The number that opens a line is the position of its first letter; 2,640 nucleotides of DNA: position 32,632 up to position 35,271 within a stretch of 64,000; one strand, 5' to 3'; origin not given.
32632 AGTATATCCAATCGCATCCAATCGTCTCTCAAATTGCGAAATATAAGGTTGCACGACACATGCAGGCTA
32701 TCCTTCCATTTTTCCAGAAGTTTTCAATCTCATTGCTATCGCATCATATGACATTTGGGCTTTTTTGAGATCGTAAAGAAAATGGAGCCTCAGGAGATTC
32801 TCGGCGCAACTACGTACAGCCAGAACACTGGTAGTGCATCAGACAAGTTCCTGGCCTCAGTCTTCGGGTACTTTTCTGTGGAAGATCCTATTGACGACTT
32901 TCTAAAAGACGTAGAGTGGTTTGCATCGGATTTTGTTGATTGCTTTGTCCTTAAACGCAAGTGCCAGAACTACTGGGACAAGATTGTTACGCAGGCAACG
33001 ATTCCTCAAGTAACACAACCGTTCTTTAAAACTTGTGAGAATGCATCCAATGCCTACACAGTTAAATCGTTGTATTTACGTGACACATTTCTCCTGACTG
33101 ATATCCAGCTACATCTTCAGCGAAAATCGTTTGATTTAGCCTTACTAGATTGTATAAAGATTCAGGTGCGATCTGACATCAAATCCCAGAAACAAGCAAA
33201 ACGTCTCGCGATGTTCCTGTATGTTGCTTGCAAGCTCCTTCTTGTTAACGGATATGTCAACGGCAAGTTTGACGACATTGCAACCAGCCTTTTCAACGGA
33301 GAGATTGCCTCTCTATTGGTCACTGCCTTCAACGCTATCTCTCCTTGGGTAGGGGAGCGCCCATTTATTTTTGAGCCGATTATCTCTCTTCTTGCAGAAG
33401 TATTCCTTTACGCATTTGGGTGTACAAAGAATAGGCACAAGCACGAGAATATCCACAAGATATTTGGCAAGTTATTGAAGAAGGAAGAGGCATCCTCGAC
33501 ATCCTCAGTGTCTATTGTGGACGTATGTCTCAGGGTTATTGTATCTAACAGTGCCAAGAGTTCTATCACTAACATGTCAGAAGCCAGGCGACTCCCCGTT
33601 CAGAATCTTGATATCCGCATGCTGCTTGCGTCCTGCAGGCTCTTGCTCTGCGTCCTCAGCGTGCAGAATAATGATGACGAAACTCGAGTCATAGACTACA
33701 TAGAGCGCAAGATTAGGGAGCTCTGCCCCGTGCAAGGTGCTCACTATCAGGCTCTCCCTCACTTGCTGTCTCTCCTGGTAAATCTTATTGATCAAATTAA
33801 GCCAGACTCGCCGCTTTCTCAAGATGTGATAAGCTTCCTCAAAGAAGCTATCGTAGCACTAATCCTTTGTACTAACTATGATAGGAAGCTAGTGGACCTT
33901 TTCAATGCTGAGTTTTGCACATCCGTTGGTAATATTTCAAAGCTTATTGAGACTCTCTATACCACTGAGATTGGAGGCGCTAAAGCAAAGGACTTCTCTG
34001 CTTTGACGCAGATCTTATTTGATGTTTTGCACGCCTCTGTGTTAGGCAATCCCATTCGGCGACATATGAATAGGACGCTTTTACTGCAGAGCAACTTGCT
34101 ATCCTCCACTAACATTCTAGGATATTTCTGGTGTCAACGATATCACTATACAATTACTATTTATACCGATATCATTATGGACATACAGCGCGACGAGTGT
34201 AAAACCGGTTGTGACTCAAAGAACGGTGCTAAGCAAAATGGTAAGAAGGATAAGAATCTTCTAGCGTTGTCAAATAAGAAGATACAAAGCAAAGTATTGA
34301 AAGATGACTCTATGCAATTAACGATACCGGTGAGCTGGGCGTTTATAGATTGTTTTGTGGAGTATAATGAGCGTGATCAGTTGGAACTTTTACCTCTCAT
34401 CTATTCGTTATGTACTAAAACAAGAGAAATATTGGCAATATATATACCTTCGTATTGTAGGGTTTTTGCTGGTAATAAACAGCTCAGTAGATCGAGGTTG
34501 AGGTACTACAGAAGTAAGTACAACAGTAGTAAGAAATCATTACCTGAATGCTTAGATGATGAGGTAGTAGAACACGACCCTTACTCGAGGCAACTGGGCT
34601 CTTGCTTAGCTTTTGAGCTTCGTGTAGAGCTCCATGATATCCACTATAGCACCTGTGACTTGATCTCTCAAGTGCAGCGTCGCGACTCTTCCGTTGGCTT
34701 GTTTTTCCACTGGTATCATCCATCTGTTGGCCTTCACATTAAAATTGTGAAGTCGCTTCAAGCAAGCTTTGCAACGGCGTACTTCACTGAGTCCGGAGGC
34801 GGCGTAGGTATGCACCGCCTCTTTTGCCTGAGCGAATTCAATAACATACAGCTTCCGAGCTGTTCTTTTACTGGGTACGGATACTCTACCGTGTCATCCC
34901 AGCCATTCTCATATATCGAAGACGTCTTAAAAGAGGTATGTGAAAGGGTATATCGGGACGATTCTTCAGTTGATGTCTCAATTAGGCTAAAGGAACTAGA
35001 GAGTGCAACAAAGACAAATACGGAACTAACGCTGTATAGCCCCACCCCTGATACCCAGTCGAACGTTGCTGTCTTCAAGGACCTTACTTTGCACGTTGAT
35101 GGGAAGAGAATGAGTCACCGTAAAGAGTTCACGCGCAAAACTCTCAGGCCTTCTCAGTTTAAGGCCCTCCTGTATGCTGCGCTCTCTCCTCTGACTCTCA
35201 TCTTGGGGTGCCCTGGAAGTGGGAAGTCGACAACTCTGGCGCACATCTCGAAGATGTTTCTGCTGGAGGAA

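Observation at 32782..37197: SF1 Upf1/Sen1-like helicase with ~800-aa uncharacterised N-terminal region and a Walker B Asp-to-Glu substitution (VEEAA)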

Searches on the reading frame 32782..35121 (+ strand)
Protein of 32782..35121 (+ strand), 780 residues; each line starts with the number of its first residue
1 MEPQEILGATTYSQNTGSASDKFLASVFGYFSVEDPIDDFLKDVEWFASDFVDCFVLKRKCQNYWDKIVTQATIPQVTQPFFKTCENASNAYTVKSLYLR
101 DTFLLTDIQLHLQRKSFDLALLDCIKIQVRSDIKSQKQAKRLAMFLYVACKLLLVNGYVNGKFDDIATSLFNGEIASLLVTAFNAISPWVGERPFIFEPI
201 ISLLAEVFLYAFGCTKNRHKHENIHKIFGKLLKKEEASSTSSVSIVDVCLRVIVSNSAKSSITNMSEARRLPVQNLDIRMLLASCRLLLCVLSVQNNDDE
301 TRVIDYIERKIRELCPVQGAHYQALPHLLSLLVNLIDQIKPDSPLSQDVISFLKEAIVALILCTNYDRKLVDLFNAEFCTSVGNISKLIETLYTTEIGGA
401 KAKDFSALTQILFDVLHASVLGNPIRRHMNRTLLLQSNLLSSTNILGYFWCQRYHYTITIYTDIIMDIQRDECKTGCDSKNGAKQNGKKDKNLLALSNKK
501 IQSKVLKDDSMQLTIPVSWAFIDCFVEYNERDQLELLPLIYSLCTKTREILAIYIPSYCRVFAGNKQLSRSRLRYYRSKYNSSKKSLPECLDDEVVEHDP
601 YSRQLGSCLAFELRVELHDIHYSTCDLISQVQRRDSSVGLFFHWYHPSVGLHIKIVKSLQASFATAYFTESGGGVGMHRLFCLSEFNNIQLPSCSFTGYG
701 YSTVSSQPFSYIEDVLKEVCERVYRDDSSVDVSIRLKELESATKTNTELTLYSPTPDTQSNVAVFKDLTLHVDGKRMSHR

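Call 32: predict_structure(alignment_id=A3)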
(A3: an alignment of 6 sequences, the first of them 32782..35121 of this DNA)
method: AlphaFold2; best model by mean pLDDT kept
length: 780 residues; sequences in the alignment: 6
mean_pLDDT: 55.1   pTM: 0.53
mean pLDDT of the five models: 55.1, 52.4, 52.3, 51.9, 50.5
residues with pLDDT >= 90: 14; 70-90: 226; 50-70: 218; < 50: 322
segments of 3 or more residues with pLDDT < 50: 13-16, 35-38, 67-104, 169-172, 213-222, 234-241, 268-274, 318-321, 417-498, 536-539, 541-555, 582-608, 620-622, 630-712, 756-763, 765-780
pLDDT, mean of each block of 10 residues (from residue 1): 64 50 79 56 71 54 50 35 31 34 56 74 85 87 90 67 57 70 89 86 77 41 56 45 78 81 59 62 82 64 83 67 74 86 66 76 74 79 69 57 71 56 34 26 27 27 22 22 25 36 68 67 59 51 39 54 77 75 42 26 38 66 50 33 26 27 27 26 25 22 28 54 64 71 57 47 41 31
secondary structure, 60 per line:
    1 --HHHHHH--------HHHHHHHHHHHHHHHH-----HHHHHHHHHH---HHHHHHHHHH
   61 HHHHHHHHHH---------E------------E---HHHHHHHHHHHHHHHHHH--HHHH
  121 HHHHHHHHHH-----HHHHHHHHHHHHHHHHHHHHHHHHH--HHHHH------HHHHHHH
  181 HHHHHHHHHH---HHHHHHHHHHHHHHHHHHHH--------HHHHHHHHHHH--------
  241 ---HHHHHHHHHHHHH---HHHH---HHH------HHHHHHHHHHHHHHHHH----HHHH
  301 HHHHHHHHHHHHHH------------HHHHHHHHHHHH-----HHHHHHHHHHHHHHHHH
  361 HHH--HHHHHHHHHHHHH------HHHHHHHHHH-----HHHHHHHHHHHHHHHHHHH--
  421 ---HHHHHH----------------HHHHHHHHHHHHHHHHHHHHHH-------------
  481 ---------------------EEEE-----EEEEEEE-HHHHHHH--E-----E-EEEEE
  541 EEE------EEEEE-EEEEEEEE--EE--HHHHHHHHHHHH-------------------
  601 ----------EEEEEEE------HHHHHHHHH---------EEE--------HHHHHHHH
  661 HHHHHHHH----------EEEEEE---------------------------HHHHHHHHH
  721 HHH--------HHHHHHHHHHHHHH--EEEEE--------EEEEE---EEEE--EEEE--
elements in order (helices of 4 or more, strands of 3 or more residues): H3-8 H17-32 H38-47 H51-70 H97-114 H117-130 H136-160 H163-167 H174-190 H194-213 H222-232 H244-256 H260-263 H276-292 H297-314 H327-338 H344-363 H366-378 H385-394 H400-418 H424-429 H446-467 E502-505 E511-517 H519-525 E536-543 E550-554 E556-563 H570-581 E611-617 H624-632 E642-644 H653-668 E679-684 H712-723 H732-745 E748-752 E761-765 E769-772 E775-778

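Call 34: fold_search(model_id=the predicted structure, library=pdb)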
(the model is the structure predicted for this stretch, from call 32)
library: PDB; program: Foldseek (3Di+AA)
matches with E <= 10: 810; with E <= 0.001: 0
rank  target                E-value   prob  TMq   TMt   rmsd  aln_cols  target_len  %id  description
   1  3l6x_A                1.5e-02  0.69  0.14  0.21  17.6       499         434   11  Crystal structure of p120 catenin in complex with E-cadherin (released 2010-04-21)
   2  5f0k_C                4.4e-02  0.20  0.10  0.14  20.5       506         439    9  Structure of VPS35 N terminal region (released 2016-12-07)
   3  8uib_T                7.7e-02  0.25  0.12  0.13  22.2       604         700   10  Structure of the human INTS9-INTS11-BRAT1 complex (released 2024-08-21)
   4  9ogn_C                8.1e-02  0.25  0.12  0.10  24.2       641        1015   10  Crystal Structure of KPT396 in complex with CRM1-Ran-RanBP1 (released 2025-11-26)
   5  8brh_A                8.1e-02  0.20  0.12  0.13  23.4       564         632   13  Co-crystal structure of She4 with Myo4 peptide (released 2024-06-05)
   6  7r5k_D0               8.1e-02  0.16  0.10  0.07  25.6       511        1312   12  Human nuclear pore complex (constricted) (released 2022-06-22)
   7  7z87_A                8.1e-02  0.14  0.10  0.04  21.8       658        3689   12  DNA-PK in the active state (released 2023-01-18)
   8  4hau_C                8.4e-02  0.23  0.13  0.11  23.7       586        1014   11  Crystal structure of CRM1 inhibitor Ratjadone A in complex with CRM1-Ran-RanBP1 (released 2013-01-09)
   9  6xwx_E                9.2e-02  0.25  0.14  0.16  20.9       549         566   12  Crystal structure of the Tof1-Csm3 complex (released 2020-05-27)
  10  7vop_Z                9.6e-02  0.16  0.09  0.09  21.8       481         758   11  Cryo-EM structure of Xenopus laevis nuclear pore complex cytoplasmic ring subunit (released 2022-02-02)
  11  5f0k_B                1.0e-01  0.21  0.12  0.18  21.2       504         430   10  Structure of VPS35 N terminal region (released 2016-12-07)
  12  5qsr_A                1.1e-01  0.35  0.16  0.23  19.5       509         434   10  PanDDA analysis group deposition -- Crystal Structure of human STAG1 in complex with Z136583524 (released 2019-08-21)
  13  8eia_A                1.1e-01  0.47  0.16  0.22  22.3       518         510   12  Crystal structure of beta-catenin and the MDM2 p53-binding domain in complex with H333, a Helicon Polypeptide (released 2023-10-25)
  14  3vyc                  1.2e-01  0.23  0.12  0.11  22.8       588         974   11  Crystal structure of unliganded Saccharomyces cerevisiae CRM1 (Xpo1p) (released 2012-11-28)
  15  3qhe_C                1.2e-01  0.92  0.20  0.41  15.1       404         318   10  Crystal structure of the complex between the armadillo repeat domain of adenomatous polyposis coli and the tyrosine-ri (released 2011-11-02)
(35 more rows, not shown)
